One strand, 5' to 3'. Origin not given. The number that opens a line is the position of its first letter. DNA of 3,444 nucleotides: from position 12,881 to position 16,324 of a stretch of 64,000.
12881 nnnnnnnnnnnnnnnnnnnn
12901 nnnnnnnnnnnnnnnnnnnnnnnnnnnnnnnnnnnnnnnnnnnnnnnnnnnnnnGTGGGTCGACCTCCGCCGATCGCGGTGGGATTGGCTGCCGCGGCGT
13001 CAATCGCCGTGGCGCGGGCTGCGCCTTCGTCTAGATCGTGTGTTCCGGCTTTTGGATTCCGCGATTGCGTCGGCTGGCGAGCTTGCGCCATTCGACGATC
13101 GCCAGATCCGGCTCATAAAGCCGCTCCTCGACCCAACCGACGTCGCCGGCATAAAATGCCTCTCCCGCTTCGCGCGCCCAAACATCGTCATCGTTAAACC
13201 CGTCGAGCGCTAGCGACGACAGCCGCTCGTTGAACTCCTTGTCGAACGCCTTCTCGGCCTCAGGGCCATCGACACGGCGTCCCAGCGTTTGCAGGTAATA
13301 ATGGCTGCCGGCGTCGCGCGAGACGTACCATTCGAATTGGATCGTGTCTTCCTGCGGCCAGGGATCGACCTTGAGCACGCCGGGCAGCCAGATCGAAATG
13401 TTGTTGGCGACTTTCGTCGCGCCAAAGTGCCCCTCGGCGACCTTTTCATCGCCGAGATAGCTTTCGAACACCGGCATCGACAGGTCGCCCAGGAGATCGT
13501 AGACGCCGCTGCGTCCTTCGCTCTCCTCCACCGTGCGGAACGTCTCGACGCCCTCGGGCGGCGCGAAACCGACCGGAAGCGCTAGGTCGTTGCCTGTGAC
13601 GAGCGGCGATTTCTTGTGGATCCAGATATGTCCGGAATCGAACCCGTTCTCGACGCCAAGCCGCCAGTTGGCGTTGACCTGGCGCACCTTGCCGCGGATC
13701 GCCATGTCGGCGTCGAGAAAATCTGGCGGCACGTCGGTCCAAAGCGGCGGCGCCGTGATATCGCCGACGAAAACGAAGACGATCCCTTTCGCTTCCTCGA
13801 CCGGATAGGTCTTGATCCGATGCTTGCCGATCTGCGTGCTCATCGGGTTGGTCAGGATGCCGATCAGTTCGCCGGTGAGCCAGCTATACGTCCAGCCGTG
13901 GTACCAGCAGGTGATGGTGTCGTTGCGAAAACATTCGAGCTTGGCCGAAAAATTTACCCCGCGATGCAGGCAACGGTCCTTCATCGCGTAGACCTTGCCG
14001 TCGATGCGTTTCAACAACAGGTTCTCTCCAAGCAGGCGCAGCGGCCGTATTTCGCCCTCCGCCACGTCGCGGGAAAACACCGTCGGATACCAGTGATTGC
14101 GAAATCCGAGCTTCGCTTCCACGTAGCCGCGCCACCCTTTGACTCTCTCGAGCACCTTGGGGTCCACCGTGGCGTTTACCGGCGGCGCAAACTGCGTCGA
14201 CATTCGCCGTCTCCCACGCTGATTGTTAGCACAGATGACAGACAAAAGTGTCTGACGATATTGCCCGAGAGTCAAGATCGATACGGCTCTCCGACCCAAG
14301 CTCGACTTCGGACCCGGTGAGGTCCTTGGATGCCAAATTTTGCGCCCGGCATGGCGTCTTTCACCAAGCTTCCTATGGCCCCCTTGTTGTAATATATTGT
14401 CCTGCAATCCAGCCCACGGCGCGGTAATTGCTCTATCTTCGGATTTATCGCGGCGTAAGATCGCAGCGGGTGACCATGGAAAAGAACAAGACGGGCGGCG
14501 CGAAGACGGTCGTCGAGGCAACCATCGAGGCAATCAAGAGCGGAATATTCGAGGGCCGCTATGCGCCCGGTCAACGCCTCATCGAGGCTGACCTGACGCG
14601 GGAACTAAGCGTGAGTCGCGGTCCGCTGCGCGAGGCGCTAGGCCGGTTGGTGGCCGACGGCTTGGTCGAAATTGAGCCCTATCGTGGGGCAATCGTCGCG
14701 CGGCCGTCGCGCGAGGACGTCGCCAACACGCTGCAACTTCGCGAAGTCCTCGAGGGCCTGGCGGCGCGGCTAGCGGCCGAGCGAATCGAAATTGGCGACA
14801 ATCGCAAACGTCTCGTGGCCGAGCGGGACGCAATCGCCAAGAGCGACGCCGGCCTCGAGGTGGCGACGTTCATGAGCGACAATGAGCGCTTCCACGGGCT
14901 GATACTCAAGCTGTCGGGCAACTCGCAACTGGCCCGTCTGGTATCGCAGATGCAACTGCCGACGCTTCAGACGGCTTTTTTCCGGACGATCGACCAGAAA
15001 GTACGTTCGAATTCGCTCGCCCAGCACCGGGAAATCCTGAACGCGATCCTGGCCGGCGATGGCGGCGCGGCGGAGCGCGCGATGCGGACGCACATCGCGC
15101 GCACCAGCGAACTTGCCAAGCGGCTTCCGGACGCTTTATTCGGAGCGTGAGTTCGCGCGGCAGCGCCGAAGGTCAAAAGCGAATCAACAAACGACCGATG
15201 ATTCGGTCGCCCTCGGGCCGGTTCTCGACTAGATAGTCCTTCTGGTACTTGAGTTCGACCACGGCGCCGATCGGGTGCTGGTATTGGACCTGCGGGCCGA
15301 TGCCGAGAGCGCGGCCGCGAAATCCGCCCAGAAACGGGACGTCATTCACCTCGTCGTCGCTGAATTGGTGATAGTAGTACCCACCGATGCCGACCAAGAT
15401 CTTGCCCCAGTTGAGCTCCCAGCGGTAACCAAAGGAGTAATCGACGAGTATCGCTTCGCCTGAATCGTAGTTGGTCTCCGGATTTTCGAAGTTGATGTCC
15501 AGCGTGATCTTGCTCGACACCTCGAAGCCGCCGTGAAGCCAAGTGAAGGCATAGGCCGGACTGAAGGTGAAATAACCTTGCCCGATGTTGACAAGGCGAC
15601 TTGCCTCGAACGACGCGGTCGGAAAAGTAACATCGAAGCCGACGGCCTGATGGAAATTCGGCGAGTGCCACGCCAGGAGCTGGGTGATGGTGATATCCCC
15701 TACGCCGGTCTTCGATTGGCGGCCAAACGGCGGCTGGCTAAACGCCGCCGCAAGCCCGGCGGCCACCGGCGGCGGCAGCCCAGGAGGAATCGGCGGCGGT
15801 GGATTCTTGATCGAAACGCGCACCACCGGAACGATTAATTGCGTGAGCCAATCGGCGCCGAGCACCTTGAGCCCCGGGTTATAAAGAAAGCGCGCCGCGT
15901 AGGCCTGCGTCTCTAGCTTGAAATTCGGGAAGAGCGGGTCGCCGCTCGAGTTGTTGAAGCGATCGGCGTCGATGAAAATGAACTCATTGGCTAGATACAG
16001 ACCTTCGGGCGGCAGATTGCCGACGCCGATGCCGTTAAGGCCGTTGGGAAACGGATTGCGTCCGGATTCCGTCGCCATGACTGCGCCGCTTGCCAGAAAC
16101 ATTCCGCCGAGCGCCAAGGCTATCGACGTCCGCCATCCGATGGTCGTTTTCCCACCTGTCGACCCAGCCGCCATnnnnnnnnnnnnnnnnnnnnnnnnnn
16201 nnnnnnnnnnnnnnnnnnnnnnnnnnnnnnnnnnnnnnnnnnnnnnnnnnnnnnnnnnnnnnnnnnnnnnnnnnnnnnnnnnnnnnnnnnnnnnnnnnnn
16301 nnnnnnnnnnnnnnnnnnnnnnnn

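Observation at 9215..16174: Carbazole-type angular dioxygenase operon (carAa-carBa-carBb-carC-carAc-SCP2-carAd) with divergent GntR regulator and meta-pathway outer-membrane channel, without downstream anthranilate or meta-pathway genes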

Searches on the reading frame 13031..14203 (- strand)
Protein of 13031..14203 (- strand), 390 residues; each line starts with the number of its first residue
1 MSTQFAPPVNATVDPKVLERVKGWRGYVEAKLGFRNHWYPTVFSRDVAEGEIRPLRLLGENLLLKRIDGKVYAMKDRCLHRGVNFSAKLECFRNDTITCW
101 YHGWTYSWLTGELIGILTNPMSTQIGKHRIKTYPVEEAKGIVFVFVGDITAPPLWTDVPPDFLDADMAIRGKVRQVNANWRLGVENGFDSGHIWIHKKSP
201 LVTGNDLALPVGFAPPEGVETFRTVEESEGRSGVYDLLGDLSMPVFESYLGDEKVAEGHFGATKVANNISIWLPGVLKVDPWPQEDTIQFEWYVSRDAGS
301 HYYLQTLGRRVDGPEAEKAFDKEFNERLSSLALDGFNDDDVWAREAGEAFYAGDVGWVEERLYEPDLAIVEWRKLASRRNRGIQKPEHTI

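Call 9: search_protein_families(library=pfam, proteins=[window:13034-14203:-], max_evalue=0.01)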
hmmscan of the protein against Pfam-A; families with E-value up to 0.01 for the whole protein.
seq(390 aa): 2 families
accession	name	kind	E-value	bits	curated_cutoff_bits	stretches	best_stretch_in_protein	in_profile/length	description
PF11723.14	Aromatic_hydrox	-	3e-82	276.2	24.4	1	145-384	1-241/241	Homotrimeric ring hydroxylase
PF00355.32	Rieske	-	9e-17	61.2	20.3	1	37-116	1-78/88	Rieske [2Fe-2S] domain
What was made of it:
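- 13031..14203 (-): carAa: terminal oxygenase of a carbazole-1,9a-dioxygenase-type Rieske oxygenase (390 aa). Pfam finds Rieske plus PF11723 (call 9).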

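Call 10: search_solved_structures(query=window:13034-14203:-, show_alignments=3)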
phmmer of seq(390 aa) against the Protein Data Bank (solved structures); distinct sequences matched with E-value up to 0.001: 29.
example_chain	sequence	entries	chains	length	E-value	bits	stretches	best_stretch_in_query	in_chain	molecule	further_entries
4nbc_A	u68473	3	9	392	2.9e-154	517.4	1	11-388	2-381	Terminal oxygenase component of carbazole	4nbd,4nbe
1ww9_A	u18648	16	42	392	4.3e-153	513.5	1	11-388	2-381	terminal oxygenase component of carbazole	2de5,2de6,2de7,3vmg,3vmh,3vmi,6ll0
4nb9_A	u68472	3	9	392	6.1e-153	513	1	11-388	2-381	Terminal oxygenase component of carbazole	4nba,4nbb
4nb8_A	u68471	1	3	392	8.1e-153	512.6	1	11-388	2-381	Terminal oxygenase component of carbazole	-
4nbf_A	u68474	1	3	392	2.2e-152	511.1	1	11-388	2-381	Terminal oxygenase component of carbazole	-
4nbg_A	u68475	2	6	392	3.3e-152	510.6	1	11-388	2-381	Terminal oxygenase component of carbazole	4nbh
3gkq_A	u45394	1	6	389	1.6e-146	491.8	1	17-385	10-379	Terminal oxygenase component of carbazole 1,9a-dioxygenase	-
3gcf_A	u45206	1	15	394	2.1e-116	392.6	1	21-384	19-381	Terminal oxygenase component of carbazole 1,9a-dioxygenase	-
1z01_A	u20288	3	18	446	2e-84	287.3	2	152-387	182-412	2-oxo-1,2-dihydroquinoline 8-monooxygenase, oxygenase component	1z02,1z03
9ina_A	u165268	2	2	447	3.2e-14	56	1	34-197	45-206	Rieske (2Fe-2S) domain protein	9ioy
7fhr_A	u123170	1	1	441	1.1e-13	54.3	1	34-195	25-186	Putative Phthalate 4,5-dioxygenase, subunit alpha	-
6wn3_A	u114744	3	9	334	1.7e-11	47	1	32-157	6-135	SxtT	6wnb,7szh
6wnc_A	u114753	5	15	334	2.1e-11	46.8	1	32-157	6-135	SxtDIOX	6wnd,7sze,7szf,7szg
7fjl_A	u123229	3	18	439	6.4e-11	45.2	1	34-195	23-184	Rieske (2Fe-2S) domain protein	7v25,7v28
6icl_A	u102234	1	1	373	6.9e-09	38.5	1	28-144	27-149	Methylxanthine N3-demethylase NdmB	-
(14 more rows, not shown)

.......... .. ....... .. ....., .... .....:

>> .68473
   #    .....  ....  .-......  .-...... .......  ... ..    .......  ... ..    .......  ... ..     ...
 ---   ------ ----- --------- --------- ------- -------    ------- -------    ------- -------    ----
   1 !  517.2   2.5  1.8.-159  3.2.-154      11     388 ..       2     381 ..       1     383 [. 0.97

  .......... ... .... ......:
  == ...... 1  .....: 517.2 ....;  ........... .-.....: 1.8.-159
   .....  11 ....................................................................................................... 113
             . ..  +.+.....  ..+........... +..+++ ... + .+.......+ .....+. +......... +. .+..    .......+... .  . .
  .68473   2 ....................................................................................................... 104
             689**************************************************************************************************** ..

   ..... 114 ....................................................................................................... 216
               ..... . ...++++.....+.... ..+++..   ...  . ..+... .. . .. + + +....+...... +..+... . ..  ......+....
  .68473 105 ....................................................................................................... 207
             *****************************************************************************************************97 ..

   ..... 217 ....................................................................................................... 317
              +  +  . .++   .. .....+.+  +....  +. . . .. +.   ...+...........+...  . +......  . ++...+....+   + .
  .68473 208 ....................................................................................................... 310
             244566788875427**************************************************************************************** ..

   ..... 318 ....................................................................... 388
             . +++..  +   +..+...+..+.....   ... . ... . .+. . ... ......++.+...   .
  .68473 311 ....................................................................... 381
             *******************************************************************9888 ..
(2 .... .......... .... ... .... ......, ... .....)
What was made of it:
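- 13031..14203 (-): Best PDB hits are J3/CA10 CarAa, E 4e-153 (call 10).
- On Carbazole 1,9a-dioxygenase terminal oxygenase (CarAa): J3 513 bits, KA1 492, IC177 393, against OxoO 287 and phthalate-type 56 or less (call 10).
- OxoO is the next best PDB relative, E 2e-84 (call 10). CarAa proteins score 390-517 bits against 287 for OxoO and 56 or less for the phthalate-family, NdmA/B and DdmC proteins (call 10).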

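Call 14: find_related_loci(query=window:13034-14203:-, collection=genome_contigs, flank=10000)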
Query seq(390 aa) (390 aa) in genome_contigs; peptide patterns used: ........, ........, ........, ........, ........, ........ (x = any residue, [..] = any of these).
191 stretches matched a pattern; 139 encode a relative of the query (tblastn E <= 1e-3); the best 80 are kept; 77 distinct loci.
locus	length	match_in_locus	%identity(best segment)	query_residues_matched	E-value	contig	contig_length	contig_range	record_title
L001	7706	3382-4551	94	1-390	0e+0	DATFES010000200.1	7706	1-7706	MAG TPA_asm: Alphaproteobacteria bacterium isolate SMAG_U8614 k141_459193, whole genome shotgun sequence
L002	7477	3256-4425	66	1-390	1e-176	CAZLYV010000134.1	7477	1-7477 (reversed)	MAG TPA_asm: uncultured Acetobacteraceae bacterium isolate SRP119689_co1_327 genome assembly, contig: NODE_15917_length_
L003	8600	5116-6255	66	11-390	4e-170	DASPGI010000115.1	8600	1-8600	MAG TPA_asm: Alphaproteobacteria bacterium isolate SMAG_U16447 k141_59030, whole genome shotgun sequence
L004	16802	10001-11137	64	10-388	9e-163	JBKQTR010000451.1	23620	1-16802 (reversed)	MAG: Stellaceae bacterium isolate MHr2D2E2F__bin_5 MHr2D2E2F_000000269589, whole genome shotgun sequence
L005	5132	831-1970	63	9-388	1e-163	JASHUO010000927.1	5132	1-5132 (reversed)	MAG: Alphaproteobacteria bacterium isolate JOPF181 JOPF_N14C_contig_325276, whole genome shotgun sequence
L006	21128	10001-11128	64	13-388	2e-160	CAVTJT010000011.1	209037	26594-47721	MAG: uncultured beta proteobacterium isolate MFD05567.bin.2.232 genome assembly, contig: contig_43870, whole genome shot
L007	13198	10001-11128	64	13-388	4e-160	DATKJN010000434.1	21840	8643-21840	MAG TPA_asm: Burkholderiaceae bacterium isolate SMAG_U14631 k141_1127643, whole genome shotgun sequence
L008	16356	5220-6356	63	10-388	4e-159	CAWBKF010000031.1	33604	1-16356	MAG: uncultured Alphaproteobacteria bacterium isolate MFD03044.bin.2.74 genome assembly, contig: contig_34577, whole gen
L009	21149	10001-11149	63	8-388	2e-156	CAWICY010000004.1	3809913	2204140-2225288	MAG: uncultured proteobacterium isolate MFD00822.bin.1.211 genome assembly, contig: contig_20852, whole genome shotgun s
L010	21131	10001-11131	63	13-388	1e-155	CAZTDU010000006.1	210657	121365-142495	MAG TPA_asm: uncultured Enterobacteriaceae bacterium isolate binchicken_co179_386 genome assembly, contig: NODE_280_leng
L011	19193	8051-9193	61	9-388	2e-154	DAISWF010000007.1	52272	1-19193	MAG TPA_asm: Burkholderiaceae bacterium isolate CTOTU2289 NODE_342_length_52272_cov_4.671563, whole genome shotgun seque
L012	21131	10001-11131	62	13-388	1e-153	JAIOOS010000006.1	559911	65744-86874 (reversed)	MAG: Burkholderiales bacterium isolate LakeFargette_0920_ALND_MAG_70_71 LacPavin_0920_ALND_scaffold_22371, whole genome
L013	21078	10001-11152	59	9-389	5e-153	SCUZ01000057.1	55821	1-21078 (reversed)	MAG: Rugosibacter sp. isolate GW715_bin.26 GW715_bin.26-77185, whole genome shotgun sequence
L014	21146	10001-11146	57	11-389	3e-146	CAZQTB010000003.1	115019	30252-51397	MAG TPA_asm: uncultured Rhodocyclaceae bacterium isolate SRP237561_co1_117 genome assembly, contig: NODE_202_length_1150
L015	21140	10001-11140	59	13-389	5e-145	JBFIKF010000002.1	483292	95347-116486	MAG: Porticoccaceae bacterium isolate Mix_sand12.2021.10.D.21 k141_2212124_length_483292_cov_69.0901, whole genome shotg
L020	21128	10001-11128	56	10-384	6e-142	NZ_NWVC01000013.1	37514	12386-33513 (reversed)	Sphingomonas adhaesiva strain DSM 7418 contig13, whole genome shotgun sequence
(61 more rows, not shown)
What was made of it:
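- The lineage is widespread in MAGs from ordinary soils and waters: Acetobacteraceae, Stellaceae, Xanthobacteraceae, Bradyrhizobium and Burkholderiales (call 14).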

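Call 46: search_protein_families(library=ncbifam, proteins=[window:13031-14203:-], max_evalue=0.001)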
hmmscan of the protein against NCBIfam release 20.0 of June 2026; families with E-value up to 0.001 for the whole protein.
window:13031-14203:- (390 aa): 6 families
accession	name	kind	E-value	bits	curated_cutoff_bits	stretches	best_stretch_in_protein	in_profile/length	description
NF052579.1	BetMthstMoxSdmAMthl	equivalog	1.2e-15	57.4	600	1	35-199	15-181/351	4beta-methylsterol monooxygenase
NF058607.1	GlBtMonoOxGbcA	equivalog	2.5e-06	26.2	670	1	63-190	83-215/420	glycine betaine monooxygenase oxygenase subunit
NF042946.1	3PPDioc_HcaE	equivalog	1.4e-05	24.3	830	1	63-143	66-149/450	3-phenylpropionate/cinnamic acid dioxygenase subunit alpha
NF041684.1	ant_diox_AndAc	equivalog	3.7e-05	22.5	750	1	65-192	76-217/418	anthranilate 1,2-dioxygenase large subunit AndAc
NF042948.2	3PPDioc_HcaC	equivalog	8.3e-05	22.8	150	1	45-146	10-102/105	3-phenylpropionate/cinnamic acid dioxygenase ferredoxin subunit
TIGR03229.1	benzo_1_2_benA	equivalog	0.00025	20.1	780.95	0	65-114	68-115/433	benzoate 1,2-dioxygenase large subunit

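Call 65: search_protein_families(library=pfam, proteins=[L006:6169-7332:+, L006:7561-8358:+, L006:8898-9899:-, L006:11819-12721:+, L006:12726-13589:+, L006:13640-14455:-, L006:14334-14930:+, L006:15065-16240:+, L006:16340-17410:+], max_evalue=0.001)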
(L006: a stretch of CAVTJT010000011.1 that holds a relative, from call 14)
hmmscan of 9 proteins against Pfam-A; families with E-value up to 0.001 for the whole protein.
L006:6169-7332:+ (387 aa): 3 families
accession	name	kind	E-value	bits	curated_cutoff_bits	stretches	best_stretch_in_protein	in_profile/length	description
PF13458.12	Peripla_BP_6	-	1.4e-67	229.3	31.7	1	30-375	2-342/343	Periplasmic binding protein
PF13433.12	Peripla_BP_5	-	1.8e-18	67.2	27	1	33-339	4-306/363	Periplasmic binding protein domain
PF01094.35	ANF_receptor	-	2.1e-09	37.3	25.4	1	53-327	6-294/353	Receptor family ligand binding region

L006:7561-8358:+ (265 aa): 0 families

L006:8898-9899:- (333 aa): 3 families
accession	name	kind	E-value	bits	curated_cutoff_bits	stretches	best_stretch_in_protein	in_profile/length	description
PF12833.13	HTH_18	-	1.1e-17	64.6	33.6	1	252-332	2-80/80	Helix-turn-helix domain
PF00165.29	HTH_AraC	-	2.7e-07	31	26.6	1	300-330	12-41/42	Bacterial regulatory helix-turn-helix proteins, AraC family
PF14525.12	AraC_binding_2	-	4.7e-07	30.1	27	1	36-195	1-156/173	AraC-binding-like domain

L006:11819-12721:+ (300 aa): 2 families
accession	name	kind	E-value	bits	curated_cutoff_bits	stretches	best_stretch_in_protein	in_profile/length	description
PF00903.31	Glyoxalase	-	4.2e-27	95.4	20.6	1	149-268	3-121/121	Glyoxalase/Bleomycin resistance protein/Dioxygenase superfamily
PF22632.2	BphC_D1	-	3.7e-15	55.9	27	1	8-56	1-49/51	Dihydroxybiphenyl dioxygenase BphC D1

L006:12726-13589:+ (287 aa): 5 families
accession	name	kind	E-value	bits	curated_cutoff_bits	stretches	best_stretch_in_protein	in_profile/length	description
PF00561.26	Abhydrolase_1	-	1.9e-30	106.8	25.8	1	36-273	1-244/245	alpha/beta hydrolase fold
PF12697.13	Abhydrolase_6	-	1.3e-26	95.1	26.3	1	38-279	1-216/217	Alpha/beta hydrolase family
PF12146.15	Hydrolase_4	-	9.2e-17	61.6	27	1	37-268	6-233/239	Serine aminopeptidase, S33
PF00756.26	Esterase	-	0.00016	22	22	1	107-138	116-147/251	Putative esterase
PF12740.14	PETase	-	0.00067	19.6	28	0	93-129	112-148/263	PET hydrolase-like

L006:13640-14455:- (271 aa): 1 family
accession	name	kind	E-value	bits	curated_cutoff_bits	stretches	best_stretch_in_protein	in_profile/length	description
PF01027.25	Bax1-I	-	3.8e-45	154.7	34.1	1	62-263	1-207/207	Inhibitor of apoptosis-promoting Bax1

L006:14334-14930:+ (198 aa): 1 family
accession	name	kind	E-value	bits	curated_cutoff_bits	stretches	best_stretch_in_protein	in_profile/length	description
PF03928.20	HbpS-like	-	6.6e-35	120.4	25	1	70-194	1-128/128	Haem degrading protein HbpS-like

L006:15065-16240:+ (391 aa): 3 families
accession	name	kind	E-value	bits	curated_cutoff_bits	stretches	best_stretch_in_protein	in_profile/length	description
PF00117.34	GATase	-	1.1e-52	179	22.8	1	210-386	2-189/190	Glutamine amidotransferase class-I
PF00988.28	CPSase_sm_chain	-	5.4e-52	175.3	27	1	18-143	1-126/126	Carbamoyl-phosphate synthase small chain, CPSase domain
PF07722.19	Peptidase_C26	-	0.00036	20.8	20.5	0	266-298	95-127/219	Peptidase C26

L006:16340-17410:+ (356 aa): 0 families

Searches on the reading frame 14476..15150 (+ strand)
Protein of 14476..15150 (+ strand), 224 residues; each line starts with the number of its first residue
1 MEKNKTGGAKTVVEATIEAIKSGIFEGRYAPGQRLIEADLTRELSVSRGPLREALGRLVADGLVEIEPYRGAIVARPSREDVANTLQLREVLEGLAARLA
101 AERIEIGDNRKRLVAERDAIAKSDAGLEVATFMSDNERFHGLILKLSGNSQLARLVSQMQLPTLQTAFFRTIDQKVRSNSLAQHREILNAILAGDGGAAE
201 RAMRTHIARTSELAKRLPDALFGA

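Call 9: search_protein_families(library=pfam, proteins=[window:14476-15150:+], max_evalue=0.01)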
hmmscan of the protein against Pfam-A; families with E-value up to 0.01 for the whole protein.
window:14476-15150:+ (224 aa): 4 families
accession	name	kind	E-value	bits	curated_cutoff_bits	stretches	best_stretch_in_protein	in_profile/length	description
PF07729.17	FCD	-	8.4e-22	78.3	24.3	1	86-208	3-124/125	FCD domain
PF00392.27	GntR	-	1.8e-14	53.6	27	1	15-74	4-64/64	Bacterial regulatory proteins, gntR family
PF01325.25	Fe_dep_repress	-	0.0017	19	26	0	38-72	26-60/60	Iron dependent repressor, N-terminal DNA binding domain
PF13412.12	HTH_24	-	0.0046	16.9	21.9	0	38-65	21-48/48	Winged helix-turn-helix DNA-binding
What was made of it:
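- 14476..15150 (+): GntR/FCD-family regulator, divergent from carAa (CarR-like, 224 aa). Pfam GntR plus FCD (call 9).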

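Call 46: search_protein_families(library=ncbifam, proteins=[window:14476-15150:+], max_evalue=0.001)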
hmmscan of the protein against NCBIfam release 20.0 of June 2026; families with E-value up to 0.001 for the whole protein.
window:14476-15150:+ (224 aa): 16 families
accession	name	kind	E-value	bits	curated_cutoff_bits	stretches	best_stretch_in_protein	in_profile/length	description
TIGR03338.1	phnR_burk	equivalog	2.5e-30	105.7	271.5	1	11-210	14-209/212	phosphonate utilization associated transcriptional regulator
NF003011.0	PRK03837.1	subfamily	1.1e-15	58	260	1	17-213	19-232/241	transcriptional regulator NanR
NF008576.0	PRK11534.1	equivalog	7.6e-14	51.9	218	1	17-208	13-211/225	DNA-binding transcriptional regulator CsiR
NF008504.0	PRK11414.1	equivalog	2.8e-12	46.8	225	1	20-203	20-204/221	GntR family transcriptional regulator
NF007001.0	PRK09464.1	equivalog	1.9e-10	40.8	330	1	12-67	14-67/254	pyruvate dehydrogenase complex transcriptional repressor PdhR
NF007741.0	PRK10421.1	equivalog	4.8e-10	39.2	311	1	86-217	102-236/262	transcriptional regulator LldR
NF007442.0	PRK09990.1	equivalog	1.7e-09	37.5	301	1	7-212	6-233/256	transcriptional regulator GlcC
NF007588.0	PRK10225.1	equivalog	6.1e-09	35.5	442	1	19-208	17-225/257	Uxu operon transcriptional regulator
TIGR02018.2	his_ut_repres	equivalog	9.7e-08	31.7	220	1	18-119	6-106/226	histidine utilization transcriptional repressor HutC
NF008571.0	PRK11523.1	equivalog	1.6e-07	31.1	396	1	19-212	16-223/258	transcriptional regulator ExuR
TIGR02325.1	C_P_lyase_phnF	equivalog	5.3e-06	26.1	156.8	1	17-77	14-74/238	phosphonate metabolism transcriptional regulator PhnF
NF008273.0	PRK11050.1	equivalog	6.6e-05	22.6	153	1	10-84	35-103/156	manganese-binding transcriptional regulator MntR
NF052282.1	PLP_TF_PdxR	equivalog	0.00011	21.3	320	1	17-85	7-76/448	MocR-like pyridoxine biosynthesis transcription factor PdxR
TIGR02812.1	fadR_gamma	equivalog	0.00071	19.3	249.2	0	20-67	15-63/235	fatty acid metabolism transcriptional regulator FadR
NF003444.0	PRK04984.1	equivalog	0.00076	19.1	189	0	20-67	16-64/239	fatty acid metabolism transcriptional regulator FadR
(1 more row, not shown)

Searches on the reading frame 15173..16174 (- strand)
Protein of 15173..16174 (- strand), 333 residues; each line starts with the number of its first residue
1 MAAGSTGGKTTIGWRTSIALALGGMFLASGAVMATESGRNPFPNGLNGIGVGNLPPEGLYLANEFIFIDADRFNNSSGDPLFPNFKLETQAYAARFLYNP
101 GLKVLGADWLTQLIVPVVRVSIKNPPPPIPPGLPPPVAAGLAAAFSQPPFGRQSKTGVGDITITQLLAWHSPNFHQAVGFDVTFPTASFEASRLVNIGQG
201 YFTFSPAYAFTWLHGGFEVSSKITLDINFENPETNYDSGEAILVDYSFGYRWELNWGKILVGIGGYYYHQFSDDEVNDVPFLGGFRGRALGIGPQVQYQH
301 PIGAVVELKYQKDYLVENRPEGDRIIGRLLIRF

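Call 9: search_protein_families(library=pfam, proteins=[window:15173-16174:-], max_evalue=0.01)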
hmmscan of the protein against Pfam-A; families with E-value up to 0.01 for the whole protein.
window:15173-16174:- (333 aa): 1 family
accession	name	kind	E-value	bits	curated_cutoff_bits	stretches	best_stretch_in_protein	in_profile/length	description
PF13557.12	Phenol_MetA_deg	-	4.6e-57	194.3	22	1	70-326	1-239/242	Putative MetA-pathway of phenol degradation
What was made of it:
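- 15173..16174 (-): MetA-family (Phenol_MetA_deg) outer-membrane protein, a probable uptake channel for the hydrophobic substrate (333 aa). Pfam PF13557, E 5e-57 (call 9).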

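Call 46: search_protein_families(library=ncbifam, proteins=[window:15173-16174:-], max_evalue=0.001)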
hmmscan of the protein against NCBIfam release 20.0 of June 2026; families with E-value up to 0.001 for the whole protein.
window:15173-16174:- (333 aa): 0 families
